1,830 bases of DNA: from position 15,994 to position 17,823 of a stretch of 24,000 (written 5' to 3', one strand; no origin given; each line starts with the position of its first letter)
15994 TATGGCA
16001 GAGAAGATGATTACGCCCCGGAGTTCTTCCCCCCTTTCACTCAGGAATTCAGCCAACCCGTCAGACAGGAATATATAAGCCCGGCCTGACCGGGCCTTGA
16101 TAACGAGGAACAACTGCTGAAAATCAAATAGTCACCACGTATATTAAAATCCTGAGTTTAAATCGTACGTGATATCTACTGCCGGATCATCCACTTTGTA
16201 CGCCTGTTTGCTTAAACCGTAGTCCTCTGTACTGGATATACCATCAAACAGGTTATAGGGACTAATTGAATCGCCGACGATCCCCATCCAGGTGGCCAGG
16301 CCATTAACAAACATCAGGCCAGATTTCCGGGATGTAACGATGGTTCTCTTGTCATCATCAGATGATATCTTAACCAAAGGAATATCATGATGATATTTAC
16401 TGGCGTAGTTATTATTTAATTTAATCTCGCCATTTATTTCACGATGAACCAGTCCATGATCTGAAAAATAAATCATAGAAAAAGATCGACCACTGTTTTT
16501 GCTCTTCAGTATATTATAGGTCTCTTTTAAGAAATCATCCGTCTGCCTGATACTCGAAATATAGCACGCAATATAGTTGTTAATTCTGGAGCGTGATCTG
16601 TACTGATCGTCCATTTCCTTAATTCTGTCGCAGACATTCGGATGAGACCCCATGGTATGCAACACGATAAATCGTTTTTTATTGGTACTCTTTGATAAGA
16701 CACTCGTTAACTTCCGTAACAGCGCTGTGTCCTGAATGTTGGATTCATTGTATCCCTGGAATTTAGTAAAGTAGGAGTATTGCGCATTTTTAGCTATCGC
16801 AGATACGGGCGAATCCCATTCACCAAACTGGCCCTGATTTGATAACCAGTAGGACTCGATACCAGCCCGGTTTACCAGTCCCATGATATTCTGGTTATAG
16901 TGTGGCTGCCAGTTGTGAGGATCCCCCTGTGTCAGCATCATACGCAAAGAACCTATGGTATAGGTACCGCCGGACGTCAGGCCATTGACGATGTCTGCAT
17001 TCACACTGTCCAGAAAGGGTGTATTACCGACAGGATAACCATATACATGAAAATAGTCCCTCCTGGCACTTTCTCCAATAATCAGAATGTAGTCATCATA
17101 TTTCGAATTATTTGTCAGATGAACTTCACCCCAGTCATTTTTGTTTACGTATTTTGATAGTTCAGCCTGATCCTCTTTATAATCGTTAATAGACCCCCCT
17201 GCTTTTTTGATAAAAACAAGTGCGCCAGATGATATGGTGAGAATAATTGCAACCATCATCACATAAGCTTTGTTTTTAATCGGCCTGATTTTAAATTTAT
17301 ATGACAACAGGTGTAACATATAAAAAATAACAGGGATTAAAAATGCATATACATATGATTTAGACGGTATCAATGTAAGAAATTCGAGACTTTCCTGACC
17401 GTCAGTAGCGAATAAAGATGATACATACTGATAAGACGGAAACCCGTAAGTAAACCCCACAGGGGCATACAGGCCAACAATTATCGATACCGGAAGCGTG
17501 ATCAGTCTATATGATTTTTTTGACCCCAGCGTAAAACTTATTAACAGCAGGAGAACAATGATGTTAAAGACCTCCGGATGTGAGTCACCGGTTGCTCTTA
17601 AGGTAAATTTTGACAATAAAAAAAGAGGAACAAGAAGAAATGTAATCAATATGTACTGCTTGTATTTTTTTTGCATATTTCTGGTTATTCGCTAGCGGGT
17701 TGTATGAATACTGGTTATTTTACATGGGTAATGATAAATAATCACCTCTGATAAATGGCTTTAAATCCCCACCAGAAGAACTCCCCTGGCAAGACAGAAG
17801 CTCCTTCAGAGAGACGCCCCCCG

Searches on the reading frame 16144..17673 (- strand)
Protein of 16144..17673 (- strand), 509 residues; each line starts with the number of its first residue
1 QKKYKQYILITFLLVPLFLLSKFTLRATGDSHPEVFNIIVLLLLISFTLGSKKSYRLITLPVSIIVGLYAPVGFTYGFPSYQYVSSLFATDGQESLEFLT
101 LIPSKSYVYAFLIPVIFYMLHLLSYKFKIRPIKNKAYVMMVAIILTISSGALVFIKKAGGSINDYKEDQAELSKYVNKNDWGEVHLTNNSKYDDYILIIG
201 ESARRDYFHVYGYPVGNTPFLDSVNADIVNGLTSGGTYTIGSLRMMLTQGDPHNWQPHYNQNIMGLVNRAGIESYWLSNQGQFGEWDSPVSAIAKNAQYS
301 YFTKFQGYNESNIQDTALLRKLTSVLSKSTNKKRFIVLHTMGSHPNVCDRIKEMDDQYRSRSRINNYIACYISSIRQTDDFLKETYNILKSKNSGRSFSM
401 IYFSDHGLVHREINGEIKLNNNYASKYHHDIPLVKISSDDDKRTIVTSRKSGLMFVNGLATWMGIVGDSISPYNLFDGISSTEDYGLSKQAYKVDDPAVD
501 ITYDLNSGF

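Call 99: search_protein_families(library=ncbifam, proteins=[window:16144-17673:-], max_evalue=0.001)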
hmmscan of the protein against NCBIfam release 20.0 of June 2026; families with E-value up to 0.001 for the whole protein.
window:16144-17673:- (509 aa): 17 families
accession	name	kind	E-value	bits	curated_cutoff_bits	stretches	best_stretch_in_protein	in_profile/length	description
NF028537.1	P_eth_NH2_trans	domain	1e-28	100.2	500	1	163-407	199-449/527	phosphoethanolamine--lipid A transferase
NF007933.0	PRK10649.1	subfamily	7.8e-25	87.4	404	1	163-439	203-497/577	phosphoethanolamine transferase CptA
NF012179.0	CptA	domain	1.9e-19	69.8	900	1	188-408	220-452/556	phosphoethanolamine transferase CptA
NF007160.0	PRK09598.1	equivalog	2.1e-18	65.9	561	1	88-443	108-477/523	phosphoethanolamine--lipid A transferase EptA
NF008619.0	PRK11598.1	equivalog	9.5e-17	60.7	660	1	186-409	229-459/546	phosphoethanolamine transferase EptA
NF008593.0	PRK11560.1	equivalog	4.9e-15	54.8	493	1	191-439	245-498/563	kdo(2)-lipid A phosphoethanolamine 7''-transferase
NF033670.1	polymyxin_MCR6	exception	3.3e-14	52.6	1235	1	110-434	165-493/538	MCR-6 family phosphoethanolamine--lipid A transferase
NF000465.1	polymyxin_MCR1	exception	4.4e-13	49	1100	1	88-435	147-496/541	MCR-1 family phosphoethanolamine--lipid A transferase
NF012159.0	polymyxin_MCR2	exception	1.3e-12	47.3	1200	1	183-434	226-493/538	MCR-2 family phosphoethanolamine--lipid A transferase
NF033408.5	polymyxin_MCR3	exception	5.5e-10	38.4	1225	1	187-408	224-453/540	MCR-3 family phosphoethanolamine--lipid A transferase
NF033669.1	polymyxin_MCR8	exception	6.1e-10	38.6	1250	1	188-408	230-461/565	MCR-8 family phosphoethanolamine--lipid A transferase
NF033462.1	polymyxin_MCR4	exception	6.3e-10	38.4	1225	1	188-412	227-459/541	MCR-4 family phosphoethanolamine--lipid A transferase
NF033409.0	poly_MCR3_broad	equivalog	1.3e-09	37.3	1075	1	186-408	219-449/535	MCR-3-related phosphoethanolamine--lipid A transferase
NF033862.2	polymyxin_MCR10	exception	2.7e-09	36.2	1250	1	186-409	223-454/539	MCR-10 family phosphoethanolamine--lipid A transferase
NF033671.1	polymyxin_MCR7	exception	8.3e-07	27.9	1250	1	195-408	230-451/539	MCR-7 family phosphoethanolamine--lipid A transferase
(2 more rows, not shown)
